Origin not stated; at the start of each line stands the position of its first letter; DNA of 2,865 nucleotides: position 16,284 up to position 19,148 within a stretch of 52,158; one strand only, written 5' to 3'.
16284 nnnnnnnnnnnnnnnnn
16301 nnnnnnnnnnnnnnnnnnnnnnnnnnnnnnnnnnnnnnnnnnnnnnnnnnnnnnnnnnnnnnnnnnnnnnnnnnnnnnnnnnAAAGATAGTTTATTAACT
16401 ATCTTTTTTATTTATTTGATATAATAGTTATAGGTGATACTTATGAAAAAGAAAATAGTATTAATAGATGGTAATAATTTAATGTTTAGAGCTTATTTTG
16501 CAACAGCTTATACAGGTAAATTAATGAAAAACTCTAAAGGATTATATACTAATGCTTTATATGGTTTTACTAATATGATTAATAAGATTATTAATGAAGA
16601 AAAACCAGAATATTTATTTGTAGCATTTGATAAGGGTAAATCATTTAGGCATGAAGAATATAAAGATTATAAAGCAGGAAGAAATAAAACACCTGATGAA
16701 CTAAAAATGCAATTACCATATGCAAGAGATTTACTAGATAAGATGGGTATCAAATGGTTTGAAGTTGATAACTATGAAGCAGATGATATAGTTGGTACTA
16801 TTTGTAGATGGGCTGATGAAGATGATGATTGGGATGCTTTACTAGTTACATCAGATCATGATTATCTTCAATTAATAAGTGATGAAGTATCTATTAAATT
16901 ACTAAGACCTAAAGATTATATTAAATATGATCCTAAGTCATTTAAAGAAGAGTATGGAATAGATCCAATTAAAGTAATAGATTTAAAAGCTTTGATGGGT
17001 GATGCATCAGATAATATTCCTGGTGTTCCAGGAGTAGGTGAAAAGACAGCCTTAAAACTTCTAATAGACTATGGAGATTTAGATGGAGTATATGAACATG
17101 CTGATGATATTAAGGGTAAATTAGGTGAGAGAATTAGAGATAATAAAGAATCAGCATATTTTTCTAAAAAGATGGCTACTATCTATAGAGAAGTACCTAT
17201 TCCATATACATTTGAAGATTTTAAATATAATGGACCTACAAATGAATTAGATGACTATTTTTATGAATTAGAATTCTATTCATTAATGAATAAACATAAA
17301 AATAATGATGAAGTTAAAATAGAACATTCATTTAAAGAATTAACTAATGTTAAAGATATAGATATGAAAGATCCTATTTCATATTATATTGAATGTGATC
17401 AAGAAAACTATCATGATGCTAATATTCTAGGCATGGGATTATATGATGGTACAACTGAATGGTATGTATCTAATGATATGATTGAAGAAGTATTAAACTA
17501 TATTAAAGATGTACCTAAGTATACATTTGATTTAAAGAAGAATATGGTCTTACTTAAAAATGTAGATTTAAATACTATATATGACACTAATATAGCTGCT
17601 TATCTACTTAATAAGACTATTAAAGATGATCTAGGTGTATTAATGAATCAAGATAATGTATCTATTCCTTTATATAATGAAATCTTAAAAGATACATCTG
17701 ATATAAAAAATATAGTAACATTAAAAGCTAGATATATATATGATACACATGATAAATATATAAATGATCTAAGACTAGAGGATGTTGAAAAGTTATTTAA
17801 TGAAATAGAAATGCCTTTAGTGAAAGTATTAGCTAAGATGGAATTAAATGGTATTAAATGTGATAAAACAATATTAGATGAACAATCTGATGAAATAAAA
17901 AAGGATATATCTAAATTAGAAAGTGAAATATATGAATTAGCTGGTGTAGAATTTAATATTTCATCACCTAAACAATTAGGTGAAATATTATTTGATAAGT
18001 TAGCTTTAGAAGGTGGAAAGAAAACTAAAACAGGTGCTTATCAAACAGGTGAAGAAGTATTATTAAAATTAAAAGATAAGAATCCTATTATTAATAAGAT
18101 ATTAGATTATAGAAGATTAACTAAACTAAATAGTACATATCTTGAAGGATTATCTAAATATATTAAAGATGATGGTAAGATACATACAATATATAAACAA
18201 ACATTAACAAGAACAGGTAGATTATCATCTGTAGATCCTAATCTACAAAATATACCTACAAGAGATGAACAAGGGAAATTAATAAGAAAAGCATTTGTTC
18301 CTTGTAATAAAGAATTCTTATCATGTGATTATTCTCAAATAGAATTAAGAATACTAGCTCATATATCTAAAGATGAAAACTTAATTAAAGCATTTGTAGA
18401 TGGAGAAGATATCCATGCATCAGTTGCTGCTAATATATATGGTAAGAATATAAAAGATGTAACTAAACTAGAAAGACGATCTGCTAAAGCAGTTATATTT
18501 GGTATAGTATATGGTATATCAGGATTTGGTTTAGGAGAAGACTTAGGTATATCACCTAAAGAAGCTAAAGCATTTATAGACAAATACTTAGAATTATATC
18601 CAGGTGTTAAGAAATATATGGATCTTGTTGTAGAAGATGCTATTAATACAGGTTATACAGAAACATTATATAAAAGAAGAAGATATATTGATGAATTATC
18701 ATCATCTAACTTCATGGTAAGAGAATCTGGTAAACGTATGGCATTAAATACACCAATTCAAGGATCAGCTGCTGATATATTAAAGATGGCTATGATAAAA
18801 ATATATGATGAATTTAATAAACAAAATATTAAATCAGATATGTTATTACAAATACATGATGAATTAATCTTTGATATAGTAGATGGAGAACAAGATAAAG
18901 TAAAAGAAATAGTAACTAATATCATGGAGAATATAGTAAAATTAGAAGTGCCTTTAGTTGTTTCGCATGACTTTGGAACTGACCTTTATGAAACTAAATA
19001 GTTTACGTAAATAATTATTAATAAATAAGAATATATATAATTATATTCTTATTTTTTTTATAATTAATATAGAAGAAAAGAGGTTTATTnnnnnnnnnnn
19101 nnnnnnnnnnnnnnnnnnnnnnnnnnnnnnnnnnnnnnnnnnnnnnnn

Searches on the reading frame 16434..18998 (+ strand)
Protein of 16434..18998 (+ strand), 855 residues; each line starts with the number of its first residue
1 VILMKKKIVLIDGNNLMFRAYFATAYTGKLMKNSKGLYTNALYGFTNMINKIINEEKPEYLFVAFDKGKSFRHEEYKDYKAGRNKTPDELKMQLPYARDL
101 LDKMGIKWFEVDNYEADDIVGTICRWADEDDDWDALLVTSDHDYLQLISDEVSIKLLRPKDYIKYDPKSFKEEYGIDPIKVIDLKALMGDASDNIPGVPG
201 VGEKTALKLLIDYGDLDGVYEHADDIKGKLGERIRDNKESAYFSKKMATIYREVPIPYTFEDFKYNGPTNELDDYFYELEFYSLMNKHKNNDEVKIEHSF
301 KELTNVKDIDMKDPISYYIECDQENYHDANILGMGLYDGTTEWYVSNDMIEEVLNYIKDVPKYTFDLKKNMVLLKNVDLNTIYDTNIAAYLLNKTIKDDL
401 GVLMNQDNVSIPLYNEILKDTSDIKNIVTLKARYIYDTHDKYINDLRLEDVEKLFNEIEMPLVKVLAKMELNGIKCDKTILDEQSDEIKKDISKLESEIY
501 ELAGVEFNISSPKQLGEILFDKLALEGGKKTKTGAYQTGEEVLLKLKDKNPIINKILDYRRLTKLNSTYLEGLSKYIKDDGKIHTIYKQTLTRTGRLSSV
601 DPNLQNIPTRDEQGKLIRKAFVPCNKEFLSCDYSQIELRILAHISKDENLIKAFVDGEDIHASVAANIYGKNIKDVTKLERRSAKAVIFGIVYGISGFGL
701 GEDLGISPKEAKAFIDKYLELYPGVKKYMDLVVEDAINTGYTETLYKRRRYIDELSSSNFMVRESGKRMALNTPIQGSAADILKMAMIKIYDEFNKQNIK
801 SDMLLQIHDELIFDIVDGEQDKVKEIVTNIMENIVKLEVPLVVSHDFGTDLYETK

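Call 22: search_protein_families(library=pfam, proteins=[window:16434-18998:+], max_evalue=0.00001)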
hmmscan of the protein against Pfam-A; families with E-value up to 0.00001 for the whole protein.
window:16434-18998:+ (855 aa): 4 families
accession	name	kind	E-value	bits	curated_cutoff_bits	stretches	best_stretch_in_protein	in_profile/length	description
PF00476.26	DNA_pol_A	-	4.7e-154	513.4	34.3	1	480-851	3-379/381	DNA polymerase family A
PF02739.22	5_3_exonuc_N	-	1.7e-56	190.9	34.3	1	7-175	1-164/164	5'-3' exonuclease, N-terminal resolvase-like domain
PF01367.25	5_3_exonuc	-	4.5e-34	117.3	40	1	177-270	2-96/97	5'-3' exonuclease, C-terminal SAM fold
PF22619.2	DNA_polI_exo1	-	1.1e-12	48.4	27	1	318-409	2-102/140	DNA polymerase I, ribonuclease H-like domain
